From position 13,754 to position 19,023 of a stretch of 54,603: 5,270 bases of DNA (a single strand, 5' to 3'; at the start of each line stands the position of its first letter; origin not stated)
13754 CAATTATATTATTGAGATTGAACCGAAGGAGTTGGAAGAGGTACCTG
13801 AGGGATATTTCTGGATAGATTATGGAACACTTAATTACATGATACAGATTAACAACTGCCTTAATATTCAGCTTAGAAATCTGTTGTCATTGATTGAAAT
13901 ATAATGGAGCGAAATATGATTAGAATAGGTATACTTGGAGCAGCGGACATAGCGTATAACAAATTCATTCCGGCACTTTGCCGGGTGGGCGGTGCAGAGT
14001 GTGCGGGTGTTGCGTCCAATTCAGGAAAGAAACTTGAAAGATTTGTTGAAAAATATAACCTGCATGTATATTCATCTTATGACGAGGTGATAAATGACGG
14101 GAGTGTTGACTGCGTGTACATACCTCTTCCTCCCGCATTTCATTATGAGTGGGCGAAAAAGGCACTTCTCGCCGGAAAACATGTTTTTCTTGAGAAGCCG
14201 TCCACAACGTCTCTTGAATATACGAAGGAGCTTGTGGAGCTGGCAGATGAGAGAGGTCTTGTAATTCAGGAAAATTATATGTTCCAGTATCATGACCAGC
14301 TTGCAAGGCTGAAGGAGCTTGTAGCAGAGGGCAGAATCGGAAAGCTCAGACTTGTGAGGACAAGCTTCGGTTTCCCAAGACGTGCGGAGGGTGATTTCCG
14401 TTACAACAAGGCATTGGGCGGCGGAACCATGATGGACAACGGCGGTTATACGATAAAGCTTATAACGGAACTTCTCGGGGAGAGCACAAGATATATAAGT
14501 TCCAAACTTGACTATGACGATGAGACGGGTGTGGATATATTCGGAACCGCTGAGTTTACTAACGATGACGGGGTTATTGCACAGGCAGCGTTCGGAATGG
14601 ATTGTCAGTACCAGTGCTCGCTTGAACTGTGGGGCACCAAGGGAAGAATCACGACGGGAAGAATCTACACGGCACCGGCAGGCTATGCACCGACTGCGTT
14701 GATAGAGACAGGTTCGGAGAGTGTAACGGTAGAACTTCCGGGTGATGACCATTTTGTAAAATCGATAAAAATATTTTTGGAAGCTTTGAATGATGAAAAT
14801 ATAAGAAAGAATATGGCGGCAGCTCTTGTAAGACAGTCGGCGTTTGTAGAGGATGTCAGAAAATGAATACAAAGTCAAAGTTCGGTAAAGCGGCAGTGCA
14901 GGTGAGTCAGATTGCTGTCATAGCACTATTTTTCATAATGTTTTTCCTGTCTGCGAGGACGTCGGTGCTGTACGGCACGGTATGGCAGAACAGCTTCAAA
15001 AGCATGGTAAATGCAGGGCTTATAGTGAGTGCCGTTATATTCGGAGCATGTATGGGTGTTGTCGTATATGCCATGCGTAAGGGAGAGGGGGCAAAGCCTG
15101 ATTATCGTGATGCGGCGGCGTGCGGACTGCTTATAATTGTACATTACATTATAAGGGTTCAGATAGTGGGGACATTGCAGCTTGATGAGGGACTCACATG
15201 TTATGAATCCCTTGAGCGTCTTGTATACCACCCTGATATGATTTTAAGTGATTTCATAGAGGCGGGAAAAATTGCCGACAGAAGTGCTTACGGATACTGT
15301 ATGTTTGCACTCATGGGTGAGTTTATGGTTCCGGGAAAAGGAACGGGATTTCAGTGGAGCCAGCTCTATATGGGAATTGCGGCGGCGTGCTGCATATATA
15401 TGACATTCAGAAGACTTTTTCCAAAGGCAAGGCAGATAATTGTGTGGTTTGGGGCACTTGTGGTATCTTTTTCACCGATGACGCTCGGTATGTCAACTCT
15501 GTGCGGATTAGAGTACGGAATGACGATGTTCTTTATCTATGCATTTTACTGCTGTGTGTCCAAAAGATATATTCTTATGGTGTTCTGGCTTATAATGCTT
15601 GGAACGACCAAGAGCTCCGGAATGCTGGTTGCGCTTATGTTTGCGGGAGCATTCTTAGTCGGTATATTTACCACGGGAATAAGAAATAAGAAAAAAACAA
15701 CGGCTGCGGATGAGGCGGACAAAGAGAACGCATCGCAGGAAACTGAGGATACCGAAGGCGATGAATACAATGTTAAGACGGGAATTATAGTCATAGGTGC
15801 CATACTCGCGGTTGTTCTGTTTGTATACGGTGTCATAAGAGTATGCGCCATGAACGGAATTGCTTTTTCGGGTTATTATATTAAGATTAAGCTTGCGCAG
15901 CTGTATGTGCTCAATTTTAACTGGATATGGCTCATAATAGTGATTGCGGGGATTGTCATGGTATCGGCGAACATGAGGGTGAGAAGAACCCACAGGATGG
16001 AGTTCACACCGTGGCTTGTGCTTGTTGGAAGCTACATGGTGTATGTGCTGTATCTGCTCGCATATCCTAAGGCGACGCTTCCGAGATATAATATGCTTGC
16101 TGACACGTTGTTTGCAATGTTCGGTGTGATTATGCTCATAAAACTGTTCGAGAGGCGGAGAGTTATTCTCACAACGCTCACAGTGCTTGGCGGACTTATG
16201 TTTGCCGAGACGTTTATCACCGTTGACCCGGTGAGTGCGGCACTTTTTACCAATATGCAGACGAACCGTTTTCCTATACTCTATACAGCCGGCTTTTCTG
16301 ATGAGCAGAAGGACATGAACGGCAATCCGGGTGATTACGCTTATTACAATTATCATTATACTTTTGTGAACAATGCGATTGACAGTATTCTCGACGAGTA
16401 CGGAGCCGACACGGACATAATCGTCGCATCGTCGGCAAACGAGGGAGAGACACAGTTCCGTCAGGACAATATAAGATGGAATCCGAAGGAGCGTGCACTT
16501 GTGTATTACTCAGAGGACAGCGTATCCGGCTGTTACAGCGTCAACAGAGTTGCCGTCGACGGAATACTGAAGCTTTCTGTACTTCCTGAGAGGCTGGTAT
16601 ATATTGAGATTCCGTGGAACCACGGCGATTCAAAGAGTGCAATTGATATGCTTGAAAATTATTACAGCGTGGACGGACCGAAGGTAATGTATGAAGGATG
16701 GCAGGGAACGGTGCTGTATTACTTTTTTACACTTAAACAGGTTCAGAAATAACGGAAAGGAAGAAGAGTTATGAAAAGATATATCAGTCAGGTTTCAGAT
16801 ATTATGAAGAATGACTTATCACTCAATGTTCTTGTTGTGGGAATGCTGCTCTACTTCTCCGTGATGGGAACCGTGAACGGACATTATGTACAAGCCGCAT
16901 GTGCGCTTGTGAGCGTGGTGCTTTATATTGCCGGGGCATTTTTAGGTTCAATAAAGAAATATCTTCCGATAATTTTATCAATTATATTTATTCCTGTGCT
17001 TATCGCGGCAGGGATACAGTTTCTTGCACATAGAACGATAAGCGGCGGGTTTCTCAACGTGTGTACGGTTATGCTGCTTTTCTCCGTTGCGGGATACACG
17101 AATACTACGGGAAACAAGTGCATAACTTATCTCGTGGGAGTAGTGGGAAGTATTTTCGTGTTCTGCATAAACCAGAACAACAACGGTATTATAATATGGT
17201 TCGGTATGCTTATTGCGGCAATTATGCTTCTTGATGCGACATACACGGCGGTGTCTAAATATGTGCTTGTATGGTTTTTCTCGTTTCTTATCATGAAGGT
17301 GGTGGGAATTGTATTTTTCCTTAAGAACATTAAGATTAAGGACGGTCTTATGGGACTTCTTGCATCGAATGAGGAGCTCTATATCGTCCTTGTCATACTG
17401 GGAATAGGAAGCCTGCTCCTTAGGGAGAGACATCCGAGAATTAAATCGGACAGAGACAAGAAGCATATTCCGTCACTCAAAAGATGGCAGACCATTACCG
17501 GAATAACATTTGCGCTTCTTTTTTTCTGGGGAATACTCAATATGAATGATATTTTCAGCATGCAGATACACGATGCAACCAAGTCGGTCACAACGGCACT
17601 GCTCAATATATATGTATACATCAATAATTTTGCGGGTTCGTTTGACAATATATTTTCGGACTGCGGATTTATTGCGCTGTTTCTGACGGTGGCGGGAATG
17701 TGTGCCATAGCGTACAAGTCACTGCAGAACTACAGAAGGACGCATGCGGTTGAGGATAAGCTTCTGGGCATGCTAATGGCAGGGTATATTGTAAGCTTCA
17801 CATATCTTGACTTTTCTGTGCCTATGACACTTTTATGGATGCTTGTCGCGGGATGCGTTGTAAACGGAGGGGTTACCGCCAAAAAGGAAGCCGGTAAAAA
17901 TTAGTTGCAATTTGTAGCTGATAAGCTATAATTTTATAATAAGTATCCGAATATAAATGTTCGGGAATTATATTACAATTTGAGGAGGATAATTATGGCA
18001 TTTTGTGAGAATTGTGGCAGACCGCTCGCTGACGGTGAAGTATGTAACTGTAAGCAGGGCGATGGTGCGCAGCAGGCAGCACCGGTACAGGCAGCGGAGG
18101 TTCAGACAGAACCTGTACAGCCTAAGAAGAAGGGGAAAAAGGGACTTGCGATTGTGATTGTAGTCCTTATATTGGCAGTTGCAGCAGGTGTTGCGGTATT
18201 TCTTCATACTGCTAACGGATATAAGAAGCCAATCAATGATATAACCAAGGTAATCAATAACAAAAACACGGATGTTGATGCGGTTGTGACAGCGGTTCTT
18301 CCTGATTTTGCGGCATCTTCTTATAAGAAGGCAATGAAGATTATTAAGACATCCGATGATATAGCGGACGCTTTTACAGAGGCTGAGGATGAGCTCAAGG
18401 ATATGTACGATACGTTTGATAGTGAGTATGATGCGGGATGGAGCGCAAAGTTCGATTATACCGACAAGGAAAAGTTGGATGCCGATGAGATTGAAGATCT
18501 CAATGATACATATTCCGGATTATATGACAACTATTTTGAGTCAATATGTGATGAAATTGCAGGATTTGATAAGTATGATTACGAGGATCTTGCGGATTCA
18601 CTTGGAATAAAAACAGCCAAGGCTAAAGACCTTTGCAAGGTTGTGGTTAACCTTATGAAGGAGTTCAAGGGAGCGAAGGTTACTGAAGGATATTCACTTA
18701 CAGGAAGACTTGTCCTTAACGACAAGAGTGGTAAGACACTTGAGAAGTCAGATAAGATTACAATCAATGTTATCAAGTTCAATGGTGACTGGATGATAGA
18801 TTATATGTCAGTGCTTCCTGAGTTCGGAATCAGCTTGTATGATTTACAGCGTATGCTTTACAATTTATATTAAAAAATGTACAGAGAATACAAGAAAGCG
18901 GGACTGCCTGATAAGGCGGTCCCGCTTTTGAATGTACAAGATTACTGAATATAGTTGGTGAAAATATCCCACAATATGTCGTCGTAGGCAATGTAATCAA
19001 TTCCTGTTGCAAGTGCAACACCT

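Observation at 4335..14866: Hybrid nucleotide-deoxysugar pathway predicted to make a C-branched di/trideoxyhexose in a Gram-positive anaerobe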

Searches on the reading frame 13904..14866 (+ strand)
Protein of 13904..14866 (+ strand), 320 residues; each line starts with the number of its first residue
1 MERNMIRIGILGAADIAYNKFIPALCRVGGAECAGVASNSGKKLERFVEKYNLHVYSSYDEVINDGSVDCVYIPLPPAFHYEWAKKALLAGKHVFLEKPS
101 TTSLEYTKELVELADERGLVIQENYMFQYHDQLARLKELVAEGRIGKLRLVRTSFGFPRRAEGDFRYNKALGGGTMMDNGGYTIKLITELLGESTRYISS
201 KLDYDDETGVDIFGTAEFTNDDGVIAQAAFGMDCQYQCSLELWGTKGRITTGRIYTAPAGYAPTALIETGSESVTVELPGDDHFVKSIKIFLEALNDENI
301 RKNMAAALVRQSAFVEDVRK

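Call 3: search_protein_families(library=pfam, proteins=[window:13904-14866:+])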
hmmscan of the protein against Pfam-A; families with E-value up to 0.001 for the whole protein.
window:13904-14866:+ (320 aa): 3 families
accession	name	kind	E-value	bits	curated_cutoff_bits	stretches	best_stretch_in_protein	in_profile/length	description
PF01408.29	GFO_IDH_MocA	-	6e-27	95.2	24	1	6-125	1-120/120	Oxidoreductase family, NAD-binding Rossmann fold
PF22725.1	GFO_IDH_MocA_C3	-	2.3e-21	76.5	27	1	134-249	2-123/124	GFO/IDH/MocA C-terminal domain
PF02894.22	GFO_IDH_MocA_C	-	3.3e-06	27.5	22.9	1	137-252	1-129/218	Oxidoreductase family, C-terminal alpha/beta domain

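Call 4: search_protein_families(library=ncbifam, proteins=[window:13904-14866:+])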
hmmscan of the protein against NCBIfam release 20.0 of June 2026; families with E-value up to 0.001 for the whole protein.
window:13904-14866:+ (320 aa): 9 families
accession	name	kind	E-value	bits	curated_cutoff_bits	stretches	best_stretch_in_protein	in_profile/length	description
NF041392.1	XylDh_Gfo6_Halo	equivalog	4.1e-24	85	350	1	4-301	15-322/350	D-xylose 1-dehydrogenase Gfo6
NF008607.0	PRK11579.1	subfamily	3.4e-21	75.6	330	1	4-193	3-191/346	oxidoreductase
TIGR04380.1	myo_inos_iolG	equivalog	4.1e-20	71.9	355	1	5-198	1-192/330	inositol 2-dehydrogenase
NF040723.1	UDP-GlcNAcDh_Arch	equivalog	5e-17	62.4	450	1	6-153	1-146/302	UDP-N-acetylglucosamine 3-dehydrogenase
NF007574.0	PRK10206.1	equivalog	5e-16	58.7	352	1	42-194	40-190/345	oxidoreductase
NF052679.1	InsChiInosDhIolG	equivalog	8.6e-15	54.6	540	1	6-156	3-156/343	bifunctional inositol 2-dehydrogenase/D-chiro-inositol 1-dehydrogenase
NF052479.1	LevoglcsnDh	equivalog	1.6e-13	50.1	650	1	51-211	56-222/386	levoglucosan dehydrogenase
NF058563.1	BT_2159_fam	equivalog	4.4e-08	32.5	650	1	55-164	50-159/350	disaccharide 3-dehydrogenase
NF058561.1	BT_2158_fam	equivalog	1.1e-07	30.8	750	1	56-153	83-182/487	glycoside 3-dehydrogenase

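Call 20: search_solved_structures(query=window:13904-14866:+, max_evalue=1e-8)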
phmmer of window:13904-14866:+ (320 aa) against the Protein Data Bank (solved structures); distinct sequences matched with E-value up to 1e-8: 62 (the best 60 are shown).
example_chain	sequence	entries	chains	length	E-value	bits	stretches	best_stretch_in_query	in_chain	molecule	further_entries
3rbv_A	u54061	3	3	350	2.3e-62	214.2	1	3-319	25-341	Sugar 3-ketoreductase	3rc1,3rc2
3rc7_A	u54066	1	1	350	8.4e-62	212.4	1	3-319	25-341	Sugar 3-ketoreductase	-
3rcb_A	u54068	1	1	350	8.4e-62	212.4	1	3-319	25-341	Sugar 3-ketoreductase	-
3rc9_A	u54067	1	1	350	1.6e-61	211.4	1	3-319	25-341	Sugar 3-ketoreductase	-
4had_A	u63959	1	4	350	1.3e-29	106.6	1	3-226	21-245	Probable oxidoreductase protein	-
1ydw_A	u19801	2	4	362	8.1e-26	94.2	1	4-187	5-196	AX110P-like protein | Probable oxidoreductase At4g09670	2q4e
3e9m_A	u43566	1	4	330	2.7e-25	92.4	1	4-265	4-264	Oxidoreductase, Gfo/Idh/MocA family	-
3evn_A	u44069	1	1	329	4.5e-22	81.9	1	4-255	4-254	Oxidoreductase, Gfo/Idh/MocA family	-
5a02_A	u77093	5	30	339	7.9e-20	74.5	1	9-200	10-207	ALDOSE-ALDOSE OXIDOREDUCTASE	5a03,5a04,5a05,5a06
3kux_A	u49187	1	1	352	2.8e-19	72.7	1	5-192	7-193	Putative oxidoreductase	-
1ofg_A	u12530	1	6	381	7.7e-19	71.3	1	9-200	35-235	GLUCOSE-FRUCTOSE OXIDOREDUCTASE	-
1ryd_A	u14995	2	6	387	8e-19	71.2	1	9-200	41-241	glucose-fructose oxidoreductase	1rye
4koa_A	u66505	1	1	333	9.8e-19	70.9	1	5-260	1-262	1,5-anhydro-D-fructose reductase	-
1h6a_A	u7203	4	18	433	1e-18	70.8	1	9-200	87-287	PRECURSOR FORM OF GLUCOSE-FRUCTOSE OXIDOREDUCTASE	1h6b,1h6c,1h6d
3e18_A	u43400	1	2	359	1.2e-18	70.6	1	31-270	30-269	oxidoreductase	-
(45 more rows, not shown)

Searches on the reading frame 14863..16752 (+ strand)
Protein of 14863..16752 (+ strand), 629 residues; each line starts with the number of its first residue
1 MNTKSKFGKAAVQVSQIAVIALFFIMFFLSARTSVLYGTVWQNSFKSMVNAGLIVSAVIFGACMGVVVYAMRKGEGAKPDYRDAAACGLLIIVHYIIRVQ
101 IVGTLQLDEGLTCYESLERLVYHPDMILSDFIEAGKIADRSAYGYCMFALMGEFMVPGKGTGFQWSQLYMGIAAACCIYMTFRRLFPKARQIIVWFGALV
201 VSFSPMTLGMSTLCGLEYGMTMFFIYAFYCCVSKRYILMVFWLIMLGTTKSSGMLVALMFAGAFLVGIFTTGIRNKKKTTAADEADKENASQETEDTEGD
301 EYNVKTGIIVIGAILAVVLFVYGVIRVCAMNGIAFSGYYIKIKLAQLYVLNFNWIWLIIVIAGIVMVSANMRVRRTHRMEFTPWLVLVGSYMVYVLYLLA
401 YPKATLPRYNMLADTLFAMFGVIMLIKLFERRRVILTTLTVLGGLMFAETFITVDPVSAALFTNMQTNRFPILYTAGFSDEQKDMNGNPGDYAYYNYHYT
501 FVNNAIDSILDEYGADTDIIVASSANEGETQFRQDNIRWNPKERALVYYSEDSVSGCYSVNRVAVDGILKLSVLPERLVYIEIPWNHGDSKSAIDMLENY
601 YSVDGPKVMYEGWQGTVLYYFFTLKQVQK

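Call 3: search_protein_families(library=pfam, proteins=[window:14863-16752:+])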
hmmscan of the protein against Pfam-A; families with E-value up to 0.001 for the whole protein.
window:14863-16752:+ (629 aa): 0 families

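Call 4: search_protein_families(library=ncbifam, proteins=[window:14863-16752:+])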
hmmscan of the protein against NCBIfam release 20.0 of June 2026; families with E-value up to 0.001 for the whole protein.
window:14863-16752:+ (629 aa): 0 families

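Call 21: search_protein_families(library=pfam, proteins=[window:14863-16752:+], max_evalue=5)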
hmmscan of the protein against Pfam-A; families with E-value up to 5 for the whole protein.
window:14863-16752:+ (629 aa): 2 families
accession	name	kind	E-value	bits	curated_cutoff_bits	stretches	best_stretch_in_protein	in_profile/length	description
PF12553.13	DUF3742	-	0.17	12.4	27.2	1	341-376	51-86/120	Protein of unknown function (DUF3742)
PF11992.13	TgpA_N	-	0.79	9.1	30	1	167-321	22-179/333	TgpA N-terminal domain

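Call 29: find_homologous_proteins(query=window:14863-16752:+, max_evalue=0.00001)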
Query window:14863-16752:+ (629 aa): 24 proteins with E <= 0.00001 among 8000 candidates.
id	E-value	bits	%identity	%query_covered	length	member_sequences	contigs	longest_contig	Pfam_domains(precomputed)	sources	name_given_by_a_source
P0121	0.0e+0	1416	100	100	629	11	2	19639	-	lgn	-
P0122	0.0e+0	1290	90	100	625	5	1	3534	-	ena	-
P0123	0.0e+0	1260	88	100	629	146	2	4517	-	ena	-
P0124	0.0e+0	1258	88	100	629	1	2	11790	-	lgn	-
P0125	0.0e+0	1204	85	100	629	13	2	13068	-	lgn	-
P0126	0.0e+0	1059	75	100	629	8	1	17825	-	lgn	-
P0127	0.0e+0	1041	74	100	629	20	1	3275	-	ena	-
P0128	0.0e+0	1039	73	100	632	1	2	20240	-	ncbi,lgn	-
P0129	0.0e+0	1030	73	100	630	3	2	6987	-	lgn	-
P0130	0.0e+0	1022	72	99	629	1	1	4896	-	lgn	-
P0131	0.0e+0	1017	71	100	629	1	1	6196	-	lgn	-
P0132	0.0e+0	1014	71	98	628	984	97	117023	-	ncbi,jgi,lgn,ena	-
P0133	3.8e-296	1001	72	100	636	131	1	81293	-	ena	-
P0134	1.3e-196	673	49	99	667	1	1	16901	-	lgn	-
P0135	4.2e-173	595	45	99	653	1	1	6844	-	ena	-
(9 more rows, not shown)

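Call 46: predict_structure(alignment_id=A2)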
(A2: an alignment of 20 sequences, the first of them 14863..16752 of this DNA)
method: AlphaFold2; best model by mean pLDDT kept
length: 629 residues; sequences in the alignment: 20
mean_pLDDT: 75.6   pTM: 0.78
mean pLDDT of the five models: 75.6, 73.0, 72.7, 68.2, 67.1
residues with pLDDT >= 90: 143; 70-90: 287; 50-70: 138; < 50: 61
segments of 3 or more residues with pLDDT < 50: 281-302, 465-493
pLDDT, mean of each block of 10 residues (from residue 1): 72 90 94 86 88 95 88 72 91 88 62 73 78 64 80 79 86 95 90 93 81 79 96 93 91 90 87 66 45 32 54 65 62 62 78 88 86 74 90 87 71 93 87 88 84 64 48 40 42 48 72 77 60 63 72 66 75 82 58 82 81 64 77
secondary structure, 60 per line:
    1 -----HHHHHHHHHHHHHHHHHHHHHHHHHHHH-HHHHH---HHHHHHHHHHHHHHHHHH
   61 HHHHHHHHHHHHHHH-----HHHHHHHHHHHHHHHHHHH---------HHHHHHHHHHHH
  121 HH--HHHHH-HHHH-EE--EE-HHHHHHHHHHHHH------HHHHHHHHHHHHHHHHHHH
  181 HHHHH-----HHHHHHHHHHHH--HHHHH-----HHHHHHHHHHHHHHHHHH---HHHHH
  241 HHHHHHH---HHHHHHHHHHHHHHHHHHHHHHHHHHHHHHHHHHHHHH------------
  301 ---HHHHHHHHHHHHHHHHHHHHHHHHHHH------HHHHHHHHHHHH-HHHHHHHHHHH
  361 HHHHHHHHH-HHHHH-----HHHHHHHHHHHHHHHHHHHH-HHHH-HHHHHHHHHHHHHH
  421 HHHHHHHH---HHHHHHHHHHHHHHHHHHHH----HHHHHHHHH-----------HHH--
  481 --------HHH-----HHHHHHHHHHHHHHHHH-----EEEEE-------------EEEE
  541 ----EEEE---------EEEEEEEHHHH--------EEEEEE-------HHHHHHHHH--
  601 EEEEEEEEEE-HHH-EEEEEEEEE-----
elements in order: H6-33 H35-39 H43-75 H81-99 H109-122 H125-129 H131-134 H143-155 H162-185 H191-202 H205-209 H215-232 H236-247 H251-288 H304-330 H337-348 H350-369 H371-375 H381-400 H402-405 H407-428 H432-451 H456-464 H497-513 E519-523 E537-540 E545-548 E558-564 H565-568 E577-582 H590-598 E601-610 E616-624

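Call 52: fold_search(model_id=the predicted structure, library=pdb)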
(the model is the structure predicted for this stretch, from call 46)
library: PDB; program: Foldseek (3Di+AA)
matches with E <= 10: 314; with E <= 0.001: 3
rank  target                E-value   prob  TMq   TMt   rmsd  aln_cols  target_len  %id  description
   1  5ezm                  3.4e-04  1.00  0.34  0.38  13.0       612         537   12  Crystal Structure of ArnT from Cupriavidus metallidurans in the apo state (released 2016-02-17)
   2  5f15                  6.6e-04  1.00  0.36  0.40  12.4       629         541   12  Crystal Structure of ArnT from Cupriavidus metallidurans bound to Undecaprenyl phosphate (released 2016-02-17)
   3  9s6s_A                8.2e-04  1.00  0.42  0.47  11.1       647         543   10  Ternary cryo-EM structure of human ALG9 with Dol25-PP-GlcNAc2Man6, Dol25-P-Man and Fab (released 2026-03-18)
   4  9s6u_A                1.1e-03  1.00  0.41  0.46  11.2       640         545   11  Ternary cryo-EM structure of human ALG9 with Dol25-PP-GlcNAc2Man8, Dol25-P-Man and Fab (released 2026-03-18)
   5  9dlf_C                1.6e-02  1.00  0.36  0.37  11.5       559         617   12  Arabinosyltransferase AftB in complex with Fab_B3 (released 2025-06-25)
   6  3waj                  1.7e-02  0.99  0.34  0.28  19.4       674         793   10  Crystal structure of the Archaeoglobus fulgidus oligosaccharyltransferase (O29867_ARCFU) complex with Zn and sulfate (released 2013-10-30)
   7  7bvh_A                2.7e-02  1.00  0.34  0.23  10.1       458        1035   14  Crystal structure of arabinosyltransferase EmbC2-AcpM2 complex from Mycobacterium smegmatis complexed with di-arabinos (released 2020-04-29)
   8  6ezn_F                5.0e-02  0.93  0.32  0.31  17.2       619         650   11  Cryo-EM structure of the yeast oligosaccharyltransferase (OST) complex (released 2018-01-17)
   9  9i5k_A                8.6e-02  0.99  0.31  0.39  12.3       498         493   11  Structure of the Chaetomium thermophilum Pmt4 homodimer (C2 symmetry) (released 2025-12-24)
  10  7zlg_A                9.4e-02  0.18  0.16  0.15  23.4       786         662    9  Cryo-EM structure of C-mannosyltransferase CeDPY19, in complex with acceptor peptide and bound to CMT2-Fab and anti-Fa (released 2023-01-11)
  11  9i5l_A                1.0e-01  0.99  0.20  0.19   8.2       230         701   15  Structure of the Chaetomium thermophilum Pmt4 homodimer (C1 symmetry) (released 2025-12-24)
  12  6p25_A                1.2e-01  1.00  0.24  0.21   4.2       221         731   15  Structure of S. cerevisiae protein O-mannosyltransferase Pmt1-Pmt2 complex bound to the sugar donor and a peptide acce (released 2019-07-10)
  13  5gmy_A                1.2e-01  0.97  0.36  0.28  14.9       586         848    9  Crystal structure of the Archaeoglobus fulgidus oligosaccharyltransferase (O29867_ARCFU) tethered with an acceptor pep (released 2017-02-01)
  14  9e61_A                1.3e-01  0.96  0.20  0.17   8.6       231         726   14  Cryo-EM structure of Saccharomyces cerevisiae Pmt4 apo form (released 2025-10-15)
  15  9e6i_B                1.5e-01  0.95  0.20  0.17   8.6       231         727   14  Cryo-EM structure of Saccharomyces cerevisiae Pmt4-Ccw5 complex (released 2025-10-15)
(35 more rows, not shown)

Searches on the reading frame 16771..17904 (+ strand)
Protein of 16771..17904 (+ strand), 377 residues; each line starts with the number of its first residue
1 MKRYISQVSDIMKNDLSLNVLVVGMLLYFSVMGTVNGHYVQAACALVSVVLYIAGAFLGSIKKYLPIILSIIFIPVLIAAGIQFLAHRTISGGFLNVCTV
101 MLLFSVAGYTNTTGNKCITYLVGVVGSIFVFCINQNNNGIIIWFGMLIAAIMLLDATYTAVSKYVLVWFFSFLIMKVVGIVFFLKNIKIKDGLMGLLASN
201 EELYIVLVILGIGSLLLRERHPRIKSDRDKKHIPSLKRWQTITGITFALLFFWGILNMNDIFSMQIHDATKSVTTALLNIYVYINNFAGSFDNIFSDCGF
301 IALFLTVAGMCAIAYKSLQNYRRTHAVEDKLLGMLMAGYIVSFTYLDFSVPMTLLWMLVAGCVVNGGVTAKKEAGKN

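Call 7: search_protein_families(library=pfam, proteins=[window:16771-17904:+])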
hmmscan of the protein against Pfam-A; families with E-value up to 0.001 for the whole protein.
window:16771-17904:+ (377 aa): 0 families

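Call 21: search_protein_families(library=pfam, proteins=[window:16771-17904:+], max_evalue=5)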
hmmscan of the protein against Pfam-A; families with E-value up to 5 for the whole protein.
window:16771-17904:+ (377 aa): 1 family
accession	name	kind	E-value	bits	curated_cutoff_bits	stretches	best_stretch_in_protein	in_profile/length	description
PF11992.13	TgpA_N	-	2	7.8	30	1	152-364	4-138/333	TgpA N-terminal domain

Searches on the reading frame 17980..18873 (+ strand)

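Call 7: search_protein_families(library=pfam, proteins=[window:17980-18873:+])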
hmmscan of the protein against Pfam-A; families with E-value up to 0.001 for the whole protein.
window:17980-18873:+ (297 aa): 0 families

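Call 21: search_protein_families(library=pfam, proteins=[window:17980-18873:+], max_evalue=5)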
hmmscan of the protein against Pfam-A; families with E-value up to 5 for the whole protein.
window:17980-18873:+ (297 aa): 4 families
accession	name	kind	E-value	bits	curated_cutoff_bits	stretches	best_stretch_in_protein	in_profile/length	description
PF14283.11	CD1107-like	-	0.0017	18.7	26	1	18-74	92-150/158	Mobile element protein CD1107-like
PF12732.12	YtxH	-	0.06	14.2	37.5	1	123-184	25-65/71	YtxH-like protein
PF18912.6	DZR_2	-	0.11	12.8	27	1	5-23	35-53/56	Double zinc ribbon domain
PF13807.11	GNVR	-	3.9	7.9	27.7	1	37-75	45-78/82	G-rich domain on putative tyrosine kinase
